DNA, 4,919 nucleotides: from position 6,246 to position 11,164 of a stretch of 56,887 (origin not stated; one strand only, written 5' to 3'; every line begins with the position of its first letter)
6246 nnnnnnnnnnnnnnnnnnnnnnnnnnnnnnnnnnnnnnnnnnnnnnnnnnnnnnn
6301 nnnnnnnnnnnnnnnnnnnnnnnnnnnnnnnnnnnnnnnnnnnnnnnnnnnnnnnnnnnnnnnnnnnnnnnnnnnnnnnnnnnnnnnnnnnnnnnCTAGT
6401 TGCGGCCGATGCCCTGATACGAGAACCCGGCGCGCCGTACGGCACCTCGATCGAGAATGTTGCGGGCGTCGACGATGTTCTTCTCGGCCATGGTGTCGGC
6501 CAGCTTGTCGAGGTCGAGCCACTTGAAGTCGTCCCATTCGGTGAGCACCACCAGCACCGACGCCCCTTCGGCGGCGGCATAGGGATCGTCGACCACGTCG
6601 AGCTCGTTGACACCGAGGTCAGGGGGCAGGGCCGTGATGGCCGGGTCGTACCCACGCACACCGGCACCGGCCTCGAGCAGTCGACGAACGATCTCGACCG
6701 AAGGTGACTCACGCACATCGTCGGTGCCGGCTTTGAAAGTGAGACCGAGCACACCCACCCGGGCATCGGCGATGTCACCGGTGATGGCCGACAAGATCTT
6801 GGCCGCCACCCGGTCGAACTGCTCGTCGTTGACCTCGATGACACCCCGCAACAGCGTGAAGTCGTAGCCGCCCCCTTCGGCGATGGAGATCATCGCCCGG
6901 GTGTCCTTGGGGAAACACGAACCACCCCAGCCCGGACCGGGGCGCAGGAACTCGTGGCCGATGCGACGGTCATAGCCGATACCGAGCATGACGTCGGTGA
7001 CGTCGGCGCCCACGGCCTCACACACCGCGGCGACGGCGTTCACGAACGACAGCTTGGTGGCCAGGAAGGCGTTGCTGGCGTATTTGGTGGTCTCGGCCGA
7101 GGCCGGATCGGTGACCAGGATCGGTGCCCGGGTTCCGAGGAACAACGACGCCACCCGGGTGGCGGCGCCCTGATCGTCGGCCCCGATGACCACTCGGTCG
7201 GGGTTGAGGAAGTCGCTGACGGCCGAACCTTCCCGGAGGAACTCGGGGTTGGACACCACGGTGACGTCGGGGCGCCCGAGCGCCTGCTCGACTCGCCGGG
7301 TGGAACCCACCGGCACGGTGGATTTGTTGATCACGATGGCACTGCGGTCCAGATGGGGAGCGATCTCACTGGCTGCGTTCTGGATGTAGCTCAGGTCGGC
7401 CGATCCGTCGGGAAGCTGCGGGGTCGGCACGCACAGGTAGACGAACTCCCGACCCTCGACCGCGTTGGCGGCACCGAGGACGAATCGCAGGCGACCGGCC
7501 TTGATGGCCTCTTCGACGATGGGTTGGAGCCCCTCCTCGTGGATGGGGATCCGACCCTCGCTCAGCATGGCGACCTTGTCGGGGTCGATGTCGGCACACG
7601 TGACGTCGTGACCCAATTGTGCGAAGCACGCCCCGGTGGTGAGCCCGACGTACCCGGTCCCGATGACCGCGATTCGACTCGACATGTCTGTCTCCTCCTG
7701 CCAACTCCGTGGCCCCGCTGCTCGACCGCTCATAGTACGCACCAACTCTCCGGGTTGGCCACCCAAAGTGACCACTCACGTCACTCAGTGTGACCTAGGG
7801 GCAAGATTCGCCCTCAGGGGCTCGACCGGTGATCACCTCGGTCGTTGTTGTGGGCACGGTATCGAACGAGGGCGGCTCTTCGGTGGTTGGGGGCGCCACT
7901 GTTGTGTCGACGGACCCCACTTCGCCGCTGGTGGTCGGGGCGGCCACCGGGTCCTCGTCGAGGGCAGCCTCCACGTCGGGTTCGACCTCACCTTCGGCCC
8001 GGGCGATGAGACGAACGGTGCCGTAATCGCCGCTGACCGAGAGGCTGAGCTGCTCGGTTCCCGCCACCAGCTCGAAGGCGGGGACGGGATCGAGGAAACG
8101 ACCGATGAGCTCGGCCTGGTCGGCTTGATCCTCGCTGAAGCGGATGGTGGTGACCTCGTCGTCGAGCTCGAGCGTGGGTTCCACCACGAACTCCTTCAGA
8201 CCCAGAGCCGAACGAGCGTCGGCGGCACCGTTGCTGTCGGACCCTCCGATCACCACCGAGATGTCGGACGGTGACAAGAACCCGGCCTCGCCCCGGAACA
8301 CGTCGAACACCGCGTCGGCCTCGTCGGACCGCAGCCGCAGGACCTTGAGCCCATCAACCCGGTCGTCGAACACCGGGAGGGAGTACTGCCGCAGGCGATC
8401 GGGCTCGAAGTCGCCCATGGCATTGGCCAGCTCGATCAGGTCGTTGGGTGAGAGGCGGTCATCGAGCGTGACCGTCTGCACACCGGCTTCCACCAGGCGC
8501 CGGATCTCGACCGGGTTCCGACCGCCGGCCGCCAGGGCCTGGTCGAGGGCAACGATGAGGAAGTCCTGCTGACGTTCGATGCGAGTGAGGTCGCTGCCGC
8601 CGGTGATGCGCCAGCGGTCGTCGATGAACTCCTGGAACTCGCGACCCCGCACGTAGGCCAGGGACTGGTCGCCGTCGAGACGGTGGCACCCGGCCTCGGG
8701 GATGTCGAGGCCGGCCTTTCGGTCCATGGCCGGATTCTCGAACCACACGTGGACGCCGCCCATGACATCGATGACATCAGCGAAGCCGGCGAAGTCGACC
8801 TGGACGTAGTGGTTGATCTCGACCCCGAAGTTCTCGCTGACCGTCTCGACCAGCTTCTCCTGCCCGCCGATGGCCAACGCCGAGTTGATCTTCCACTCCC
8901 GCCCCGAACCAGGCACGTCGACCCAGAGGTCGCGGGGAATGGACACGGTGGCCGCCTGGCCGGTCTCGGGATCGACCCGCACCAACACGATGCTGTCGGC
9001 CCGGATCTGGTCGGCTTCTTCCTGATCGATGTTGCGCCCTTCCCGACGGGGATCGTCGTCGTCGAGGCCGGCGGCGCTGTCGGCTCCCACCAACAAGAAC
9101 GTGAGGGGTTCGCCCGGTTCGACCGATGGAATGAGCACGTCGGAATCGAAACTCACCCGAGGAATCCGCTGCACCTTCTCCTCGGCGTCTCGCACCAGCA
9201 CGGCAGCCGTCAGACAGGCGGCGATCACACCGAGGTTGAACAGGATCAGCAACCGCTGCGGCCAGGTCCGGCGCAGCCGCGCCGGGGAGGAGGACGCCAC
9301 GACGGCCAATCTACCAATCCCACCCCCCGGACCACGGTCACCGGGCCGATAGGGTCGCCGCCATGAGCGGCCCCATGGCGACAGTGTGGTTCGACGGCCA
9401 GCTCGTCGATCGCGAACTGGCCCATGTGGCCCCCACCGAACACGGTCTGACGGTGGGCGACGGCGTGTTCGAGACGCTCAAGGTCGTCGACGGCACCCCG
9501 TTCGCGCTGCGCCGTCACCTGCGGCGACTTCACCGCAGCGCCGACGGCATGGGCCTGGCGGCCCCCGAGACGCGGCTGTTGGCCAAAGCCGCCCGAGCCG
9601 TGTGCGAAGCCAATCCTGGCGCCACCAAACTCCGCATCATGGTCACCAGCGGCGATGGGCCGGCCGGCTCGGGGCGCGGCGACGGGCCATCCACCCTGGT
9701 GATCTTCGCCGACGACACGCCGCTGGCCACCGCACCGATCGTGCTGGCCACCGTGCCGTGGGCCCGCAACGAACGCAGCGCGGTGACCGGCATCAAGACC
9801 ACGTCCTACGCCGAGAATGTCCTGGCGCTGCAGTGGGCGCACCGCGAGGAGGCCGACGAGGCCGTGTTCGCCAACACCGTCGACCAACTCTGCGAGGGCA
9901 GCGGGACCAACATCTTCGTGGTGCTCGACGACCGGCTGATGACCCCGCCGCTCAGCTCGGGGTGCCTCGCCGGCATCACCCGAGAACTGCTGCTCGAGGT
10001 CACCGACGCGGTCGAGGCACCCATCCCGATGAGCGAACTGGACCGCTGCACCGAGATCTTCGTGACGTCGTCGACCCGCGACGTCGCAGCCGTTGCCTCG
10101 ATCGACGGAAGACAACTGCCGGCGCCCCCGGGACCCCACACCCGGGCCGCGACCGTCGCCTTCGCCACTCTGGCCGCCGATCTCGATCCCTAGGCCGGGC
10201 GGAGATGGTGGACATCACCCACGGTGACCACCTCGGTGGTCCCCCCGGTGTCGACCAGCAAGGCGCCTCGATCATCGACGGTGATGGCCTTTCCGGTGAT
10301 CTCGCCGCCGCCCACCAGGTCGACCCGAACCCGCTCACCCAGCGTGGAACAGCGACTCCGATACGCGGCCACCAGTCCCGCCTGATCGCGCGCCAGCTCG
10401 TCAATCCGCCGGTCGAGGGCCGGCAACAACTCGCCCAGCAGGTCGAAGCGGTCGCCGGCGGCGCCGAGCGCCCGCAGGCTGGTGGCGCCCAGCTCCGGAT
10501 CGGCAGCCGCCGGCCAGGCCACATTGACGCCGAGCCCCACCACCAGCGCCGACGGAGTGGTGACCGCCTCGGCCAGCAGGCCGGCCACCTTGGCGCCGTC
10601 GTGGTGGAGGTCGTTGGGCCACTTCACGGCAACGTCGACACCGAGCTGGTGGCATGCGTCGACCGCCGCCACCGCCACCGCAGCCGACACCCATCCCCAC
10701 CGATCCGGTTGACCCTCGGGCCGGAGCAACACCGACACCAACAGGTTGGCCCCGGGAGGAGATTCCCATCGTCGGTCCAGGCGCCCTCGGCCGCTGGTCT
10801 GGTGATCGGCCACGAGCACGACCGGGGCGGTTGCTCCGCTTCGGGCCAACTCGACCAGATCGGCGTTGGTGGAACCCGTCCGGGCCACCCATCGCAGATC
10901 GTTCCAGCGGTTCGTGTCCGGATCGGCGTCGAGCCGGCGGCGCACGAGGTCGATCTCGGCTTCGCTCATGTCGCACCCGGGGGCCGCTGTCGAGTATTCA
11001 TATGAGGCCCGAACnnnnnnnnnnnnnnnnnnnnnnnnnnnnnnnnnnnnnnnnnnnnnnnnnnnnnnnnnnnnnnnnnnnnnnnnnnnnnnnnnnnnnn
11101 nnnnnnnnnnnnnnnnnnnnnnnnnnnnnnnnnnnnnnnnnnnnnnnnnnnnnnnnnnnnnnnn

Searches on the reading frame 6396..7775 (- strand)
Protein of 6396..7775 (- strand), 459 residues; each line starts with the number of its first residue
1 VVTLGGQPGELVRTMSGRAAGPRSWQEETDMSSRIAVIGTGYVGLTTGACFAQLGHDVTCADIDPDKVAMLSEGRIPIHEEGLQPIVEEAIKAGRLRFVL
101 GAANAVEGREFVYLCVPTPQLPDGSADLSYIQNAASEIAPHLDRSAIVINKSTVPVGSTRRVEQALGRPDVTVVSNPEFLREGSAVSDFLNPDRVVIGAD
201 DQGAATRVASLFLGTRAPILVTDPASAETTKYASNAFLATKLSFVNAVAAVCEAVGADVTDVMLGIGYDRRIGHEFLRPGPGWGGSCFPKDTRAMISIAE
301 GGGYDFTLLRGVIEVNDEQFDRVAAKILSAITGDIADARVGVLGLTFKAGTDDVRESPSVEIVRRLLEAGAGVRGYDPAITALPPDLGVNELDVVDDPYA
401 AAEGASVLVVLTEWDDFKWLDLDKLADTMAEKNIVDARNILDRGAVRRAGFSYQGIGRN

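Call 31: search_protein_families(library=pfam, proteins=[window:6396-7775:-], max_evalue=0.0001)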
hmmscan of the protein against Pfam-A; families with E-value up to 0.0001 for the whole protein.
window:6396-7775:- (459 aa): 4 families
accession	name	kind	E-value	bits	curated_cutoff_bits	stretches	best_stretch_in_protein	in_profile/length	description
PF03721.20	UDPG_MGDP_dh_N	-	1.1e-58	198.4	27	1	34-208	2-184/187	UDP-glucose/GDP-mannose dehydrogenase family, NAD binding domain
PF00984.24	UDPG_MGDP_dh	-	4.9e-35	120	25.4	1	226-317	2-93/94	UDP-glucose/GDP-mannose dehydrogenase family, central domain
PF03720.21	UDPG_MGDP_dh_C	-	1.8e-30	105.8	30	1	341-443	1-103/103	UDP-glucose/GDP-mannose dehydrogenase family, UDP binding domain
PF03446.21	NAD_binding_2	-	1.9e-06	28.4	21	1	34-175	1-116/161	NAD binding domain of 6-phosphogluconate dehydrogenase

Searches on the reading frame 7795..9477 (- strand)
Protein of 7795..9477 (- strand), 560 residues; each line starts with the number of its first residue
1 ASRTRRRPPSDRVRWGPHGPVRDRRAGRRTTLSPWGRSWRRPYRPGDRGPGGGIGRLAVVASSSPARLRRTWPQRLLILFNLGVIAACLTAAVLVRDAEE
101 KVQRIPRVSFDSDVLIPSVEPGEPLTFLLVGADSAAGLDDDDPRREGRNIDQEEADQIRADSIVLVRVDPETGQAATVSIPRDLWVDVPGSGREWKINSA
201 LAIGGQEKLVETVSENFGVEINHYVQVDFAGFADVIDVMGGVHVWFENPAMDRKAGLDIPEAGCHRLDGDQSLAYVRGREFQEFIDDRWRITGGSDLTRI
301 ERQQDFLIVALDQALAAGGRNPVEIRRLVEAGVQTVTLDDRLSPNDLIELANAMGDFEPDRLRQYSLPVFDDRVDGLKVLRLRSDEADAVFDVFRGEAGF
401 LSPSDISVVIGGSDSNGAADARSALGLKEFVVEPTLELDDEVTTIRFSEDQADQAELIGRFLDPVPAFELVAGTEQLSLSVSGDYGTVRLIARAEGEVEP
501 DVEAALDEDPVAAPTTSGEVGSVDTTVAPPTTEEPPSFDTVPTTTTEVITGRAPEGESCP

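Call 31: search_protein_families(library=pfam, proteins=[window:7795-9477:-], max_evalue=0.0001)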
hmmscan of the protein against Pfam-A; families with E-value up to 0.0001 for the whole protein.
window:7795-9477:- (560 aa): 1 family
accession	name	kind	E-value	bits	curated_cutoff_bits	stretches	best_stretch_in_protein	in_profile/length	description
PF03816.19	LytR_cpsA_psr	-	2.6e-36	125.5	24.6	1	159-312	1-146/150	LytR_cpsA_psr family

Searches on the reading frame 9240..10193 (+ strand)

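Call 31: search_protein_families(library=pfam, proteins=[window:9240-10193:+], max_evalue=0.0001)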
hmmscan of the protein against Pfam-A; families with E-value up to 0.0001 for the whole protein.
window:9240-10193:+ (317 aa): 1 family
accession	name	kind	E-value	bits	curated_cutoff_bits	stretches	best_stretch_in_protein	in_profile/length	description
PF01063.24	Aminotran_4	-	7.6e-51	173.5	28.5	1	75-288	1-223/223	Amino-transferase class IV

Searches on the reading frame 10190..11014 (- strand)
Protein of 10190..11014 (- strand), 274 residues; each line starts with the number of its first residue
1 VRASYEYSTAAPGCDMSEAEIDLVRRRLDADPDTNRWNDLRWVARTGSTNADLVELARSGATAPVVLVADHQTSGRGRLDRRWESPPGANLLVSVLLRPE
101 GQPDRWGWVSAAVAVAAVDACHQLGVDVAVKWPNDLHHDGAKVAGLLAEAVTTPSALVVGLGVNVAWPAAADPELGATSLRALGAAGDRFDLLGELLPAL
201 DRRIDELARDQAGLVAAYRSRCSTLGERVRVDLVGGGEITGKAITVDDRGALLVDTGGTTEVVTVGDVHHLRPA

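Call 31: search_protein_families(library=pfam, proteins=[window:10190-11014:-], max_evalue=0.0001)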
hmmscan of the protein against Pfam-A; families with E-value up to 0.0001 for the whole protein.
window:10190-11014:- (274 aa): 2 families
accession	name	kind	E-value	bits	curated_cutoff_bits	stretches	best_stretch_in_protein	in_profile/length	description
PF03099.24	BPL_LplA_LipB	-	8.7e-16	58.5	21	1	45-164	4-133/133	Biotin/lipoate A/B protein ligase family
PF02237.23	BPL_C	-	7.8e-10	39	21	1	224-270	1-47/48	Biotin protein ligase C terminal domain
